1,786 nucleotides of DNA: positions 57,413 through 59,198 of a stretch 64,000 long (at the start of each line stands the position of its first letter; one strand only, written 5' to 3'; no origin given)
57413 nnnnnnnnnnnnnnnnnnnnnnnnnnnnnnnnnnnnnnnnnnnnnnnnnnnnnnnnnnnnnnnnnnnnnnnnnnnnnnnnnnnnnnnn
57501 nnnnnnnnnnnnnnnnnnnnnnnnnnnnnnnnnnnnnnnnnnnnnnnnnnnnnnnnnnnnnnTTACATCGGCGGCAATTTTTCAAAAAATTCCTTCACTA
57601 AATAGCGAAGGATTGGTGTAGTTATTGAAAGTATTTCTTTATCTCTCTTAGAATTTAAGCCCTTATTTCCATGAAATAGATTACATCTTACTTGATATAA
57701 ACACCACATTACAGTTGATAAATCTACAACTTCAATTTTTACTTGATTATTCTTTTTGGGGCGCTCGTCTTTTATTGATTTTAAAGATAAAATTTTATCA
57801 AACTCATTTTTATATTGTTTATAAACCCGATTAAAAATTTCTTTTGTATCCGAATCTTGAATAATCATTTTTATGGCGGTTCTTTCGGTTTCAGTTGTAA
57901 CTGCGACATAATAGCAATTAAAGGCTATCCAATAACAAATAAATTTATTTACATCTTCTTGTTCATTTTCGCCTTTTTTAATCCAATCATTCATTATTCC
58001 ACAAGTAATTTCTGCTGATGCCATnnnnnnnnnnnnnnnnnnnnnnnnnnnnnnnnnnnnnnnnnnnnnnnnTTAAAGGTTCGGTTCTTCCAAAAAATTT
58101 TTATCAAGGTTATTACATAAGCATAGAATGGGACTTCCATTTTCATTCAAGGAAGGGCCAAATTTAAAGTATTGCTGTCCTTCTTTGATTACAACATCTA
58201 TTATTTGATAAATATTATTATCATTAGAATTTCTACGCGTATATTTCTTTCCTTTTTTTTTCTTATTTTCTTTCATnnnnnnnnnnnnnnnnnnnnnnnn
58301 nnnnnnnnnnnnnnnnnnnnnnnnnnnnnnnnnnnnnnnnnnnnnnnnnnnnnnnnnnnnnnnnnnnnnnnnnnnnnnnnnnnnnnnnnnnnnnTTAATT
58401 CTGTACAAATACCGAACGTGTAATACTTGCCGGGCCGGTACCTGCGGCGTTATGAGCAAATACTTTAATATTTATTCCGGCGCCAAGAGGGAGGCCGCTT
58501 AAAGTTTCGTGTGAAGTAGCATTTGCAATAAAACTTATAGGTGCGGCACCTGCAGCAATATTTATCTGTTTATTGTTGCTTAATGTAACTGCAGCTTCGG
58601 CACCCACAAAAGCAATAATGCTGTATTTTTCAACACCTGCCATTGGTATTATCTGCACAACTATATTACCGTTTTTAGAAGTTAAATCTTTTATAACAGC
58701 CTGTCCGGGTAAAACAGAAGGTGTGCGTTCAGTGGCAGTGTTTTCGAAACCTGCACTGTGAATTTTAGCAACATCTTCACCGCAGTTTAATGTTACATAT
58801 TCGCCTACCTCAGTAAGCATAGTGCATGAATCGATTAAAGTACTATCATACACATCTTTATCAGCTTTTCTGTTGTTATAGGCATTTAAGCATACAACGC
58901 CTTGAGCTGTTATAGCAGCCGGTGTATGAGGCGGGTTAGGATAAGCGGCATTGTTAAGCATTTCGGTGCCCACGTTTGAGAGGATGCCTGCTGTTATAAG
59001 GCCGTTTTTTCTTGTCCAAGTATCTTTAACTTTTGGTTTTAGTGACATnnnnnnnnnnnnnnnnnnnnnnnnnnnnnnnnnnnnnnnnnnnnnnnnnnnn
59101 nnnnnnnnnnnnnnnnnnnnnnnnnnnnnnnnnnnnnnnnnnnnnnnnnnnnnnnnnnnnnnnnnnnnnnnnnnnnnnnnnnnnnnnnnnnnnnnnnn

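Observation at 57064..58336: Uncharacterised three-gene operon (small basic protein, HEPN-like Rx4HG protein, membrane protein) in very AT-rich DNA next to HepT/MntA: a candidate abortive-infection / toxin module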

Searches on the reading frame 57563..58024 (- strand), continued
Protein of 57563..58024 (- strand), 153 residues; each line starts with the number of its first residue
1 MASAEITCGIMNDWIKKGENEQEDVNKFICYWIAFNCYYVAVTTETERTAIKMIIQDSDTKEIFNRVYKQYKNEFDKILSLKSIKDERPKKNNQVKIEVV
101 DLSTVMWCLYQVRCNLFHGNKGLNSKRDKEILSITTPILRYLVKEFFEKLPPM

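Call 92: get_annotated_region(hit=H1, flank=6000)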
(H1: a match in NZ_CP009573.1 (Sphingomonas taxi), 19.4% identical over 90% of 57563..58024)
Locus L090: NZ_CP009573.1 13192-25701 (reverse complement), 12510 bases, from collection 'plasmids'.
description: Sphingomonas taxi strain ATCC 55669 plasmid STP2, complete sequence
organism: Sphingomonas taxi (NCBI taxid 1549858)
taxonomy: Bacteria; Pseudomonadota; Alphaproteobacteria; Sphingomonadales; Sphingomonadaceae; Sphingomonas; Sphingomonas taxi
host: -; source: Plant; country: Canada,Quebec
typing (MOB-suite, as given by PLSDB): mobilizable; replicon rep_cluster_1319; relaxase MOBQ
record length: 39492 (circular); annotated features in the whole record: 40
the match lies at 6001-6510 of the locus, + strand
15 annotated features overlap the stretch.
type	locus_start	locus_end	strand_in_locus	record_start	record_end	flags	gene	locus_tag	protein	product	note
CDS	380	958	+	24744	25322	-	-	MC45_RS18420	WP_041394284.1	recombinase family protein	GO:0006310 - DNA recombination [Evidence IEA]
CDS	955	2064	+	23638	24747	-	-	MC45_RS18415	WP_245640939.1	DNA adenine methylase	GO:0032775 - DNA methylation on adenine [Evidence IEA]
CDS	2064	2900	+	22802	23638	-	-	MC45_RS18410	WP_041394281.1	DpnII family type II restriction endonuclease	GO:0009307 - DNA restriction-modification system [Evidence IEA]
CDS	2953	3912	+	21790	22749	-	-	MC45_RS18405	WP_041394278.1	SMEK domain-containing protein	-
CDS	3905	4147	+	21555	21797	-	-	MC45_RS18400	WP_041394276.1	hypothetical protein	-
CDS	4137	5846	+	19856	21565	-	-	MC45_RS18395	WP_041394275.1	DUF2326 domain-containing protein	-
CDS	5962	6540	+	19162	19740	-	-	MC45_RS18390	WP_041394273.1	hypothetical protein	-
CDS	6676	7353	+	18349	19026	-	parA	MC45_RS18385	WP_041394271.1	ParA family partition ATPase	-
CDS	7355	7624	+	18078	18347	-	-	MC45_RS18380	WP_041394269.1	ribbon-helix-helix domain-containing protein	-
CDS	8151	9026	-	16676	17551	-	-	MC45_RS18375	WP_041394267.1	replication initiation protein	GO:0006270 - DNA replication initiation [Evidence IEA]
CDS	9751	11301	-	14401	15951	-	-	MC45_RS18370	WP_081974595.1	type IV secretory system conjugative DNA transfer family protein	-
CDS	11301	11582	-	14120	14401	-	-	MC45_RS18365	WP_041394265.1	hypothetical protein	-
CDS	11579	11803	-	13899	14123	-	-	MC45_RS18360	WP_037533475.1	conjugal transfer protein TraD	-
CDS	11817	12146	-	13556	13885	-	-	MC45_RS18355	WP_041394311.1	conjugal transfer protein TraD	-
CDS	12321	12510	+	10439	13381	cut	traA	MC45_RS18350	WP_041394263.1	Ti-type conjugative transfer relaxase TraA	-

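Call 98: search_protein_families(library=pfam, proteins=[P0004, P0020, P0036, P0059, P0086, P0132, P0100, L090:5962-6537:+], max_evalue=10)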
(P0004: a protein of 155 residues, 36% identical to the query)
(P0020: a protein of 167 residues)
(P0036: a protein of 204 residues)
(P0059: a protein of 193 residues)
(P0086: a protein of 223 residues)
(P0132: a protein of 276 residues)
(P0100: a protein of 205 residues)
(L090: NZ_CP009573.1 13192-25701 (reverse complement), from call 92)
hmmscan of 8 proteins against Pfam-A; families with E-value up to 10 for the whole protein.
P0004 (155 aa): 2 families
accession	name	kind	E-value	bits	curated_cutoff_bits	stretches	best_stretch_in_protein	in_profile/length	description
PF17419.7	MauJ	-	6.4e-09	37.1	28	1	14-149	4-115/116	Methylamine utilization protein MauJ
PF18503.7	RPN6_C_helix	-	0.087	13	25.8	1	104-113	15-24/27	26S proteasome subunit RPN6 C-terminal helix domain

P0020 (167 aa): 0 families

P0036 (204 aa): 0 families

P0059 (193 aa): 0 families

P0086 (223 aa): 1 family
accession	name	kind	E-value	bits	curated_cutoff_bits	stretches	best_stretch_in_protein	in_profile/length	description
PF14809.11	TGT_C1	-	0.13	13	25.3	1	14-47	6-38/70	C1 domain of tRNA-guanine transglycosylase dimerisation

P0132 (276 aa): 1 family
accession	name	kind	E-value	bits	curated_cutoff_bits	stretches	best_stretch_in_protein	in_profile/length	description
PF23734.1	DUF7163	-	0.073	13.4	27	1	185-231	51-98/199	Domain of unknown function (DUF7163)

P0100 (205 aa): 2 families
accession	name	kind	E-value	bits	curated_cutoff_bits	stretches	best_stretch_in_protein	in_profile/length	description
PF15789.10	Hyr1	-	0.13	12.3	27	1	22-40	9-27/41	Hyphally regulated cell wall GPI-anchored protein 1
PF09633.15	DUF2023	-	0.14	12.7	27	1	98-153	6-60/101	Protein of unknown function (DUF2023)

L090:5962-6537:+ (192 aa): 1 family
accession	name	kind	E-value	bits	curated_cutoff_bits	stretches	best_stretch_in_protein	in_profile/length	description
PF17920.6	TetR_C_16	-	0.13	12.9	26.2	1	42-101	23-82/107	Tetracyclin repressor-like, C-terminal domain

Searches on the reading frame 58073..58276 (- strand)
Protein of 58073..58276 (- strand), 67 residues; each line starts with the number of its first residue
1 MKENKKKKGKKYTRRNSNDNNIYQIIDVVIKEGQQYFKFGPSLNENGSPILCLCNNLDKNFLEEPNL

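Call 4: search_protein_families(library=pfam, proteins=[window:58073-58276:-], max_evalue=1)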
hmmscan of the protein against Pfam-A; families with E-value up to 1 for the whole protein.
window:58073-58276:- (67 aa): 0 families

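Call 5: search_protein_families(library=padloc, proteins=[window:58073-58276:-], max_evalue=1)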
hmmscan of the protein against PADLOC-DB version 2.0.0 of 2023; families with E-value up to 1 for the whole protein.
window:58073-58276:- (67 aa): 0 families

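Call 6: search_protein_families(library=ncbifam, proteins=[window:58073-58276:-], max_evalue=1)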
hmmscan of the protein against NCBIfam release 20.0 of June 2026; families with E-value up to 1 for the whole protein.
window:58073-58276:- (67 aa): 0 families

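Call 9: search_protein_families(library=phrogs, proteins=[window:58073-58276:-], max_evalue=1)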
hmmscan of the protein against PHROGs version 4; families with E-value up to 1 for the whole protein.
window:58073-58276:- (67 aa): 3 families
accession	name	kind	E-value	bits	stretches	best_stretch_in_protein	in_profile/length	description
phrog_4402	-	DNA, RNA and nucleotide metabolism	0.073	12.8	1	5-63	309-365/592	replication initiation protein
phrog_17818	-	unknown function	0.14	13.3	1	7-32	16-41/125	-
phrog_6965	-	unknown function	0.3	11.5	1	1-29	1-29/211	-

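Call 65: find_homologous_proteins(query=window:58073-58276:-, max_evalue=0.01)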
Query window:58073-58276:- (67 aa): 1 proteins with E <= 0.01 among 1 candidates.
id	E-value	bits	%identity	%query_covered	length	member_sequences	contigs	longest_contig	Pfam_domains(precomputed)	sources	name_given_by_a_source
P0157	1.9e-37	144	100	100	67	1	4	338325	-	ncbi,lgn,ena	-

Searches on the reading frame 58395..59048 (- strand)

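Call 4: search_protein_families(library=pfam, proteins=[window:58395-59048:-], max_evalue=1)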
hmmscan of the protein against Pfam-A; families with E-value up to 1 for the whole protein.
window:58395-59048:- (217 aa): 2 families
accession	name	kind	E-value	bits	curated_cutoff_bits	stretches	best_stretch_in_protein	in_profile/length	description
PF22959.3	Ig_NUP210_15th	-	0.14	12.2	27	1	177-204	15-42/102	NUP210 Ig-like domain 15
PF20579.4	LapA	-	0.16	12.8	27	1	151-177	32-58/99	LapA domain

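Call 6: search_protein_families(library=ncbifam, proteins=[window:58395-59048:-], max_evalue=1)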
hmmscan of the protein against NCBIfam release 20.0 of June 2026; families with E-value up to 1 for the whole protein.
window:58395-59048:- (217 aa): 1 family
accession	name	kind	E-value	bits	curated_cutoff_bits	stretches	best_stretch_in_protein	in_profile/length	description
NF049889.1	AlphArabdaseBT0360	equivalog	0.15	10.6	600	1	53-166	20-131/639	arabinan endo-1,5-alpha-L-arabinosidase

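Call 9: search_protein_families(library=phrogs, proteins=[window:58395-59048:-], max_evalue=1)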
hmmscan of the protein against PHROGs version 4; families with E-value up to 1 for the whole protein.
window:58395-59048:- (217 aa): 0 families
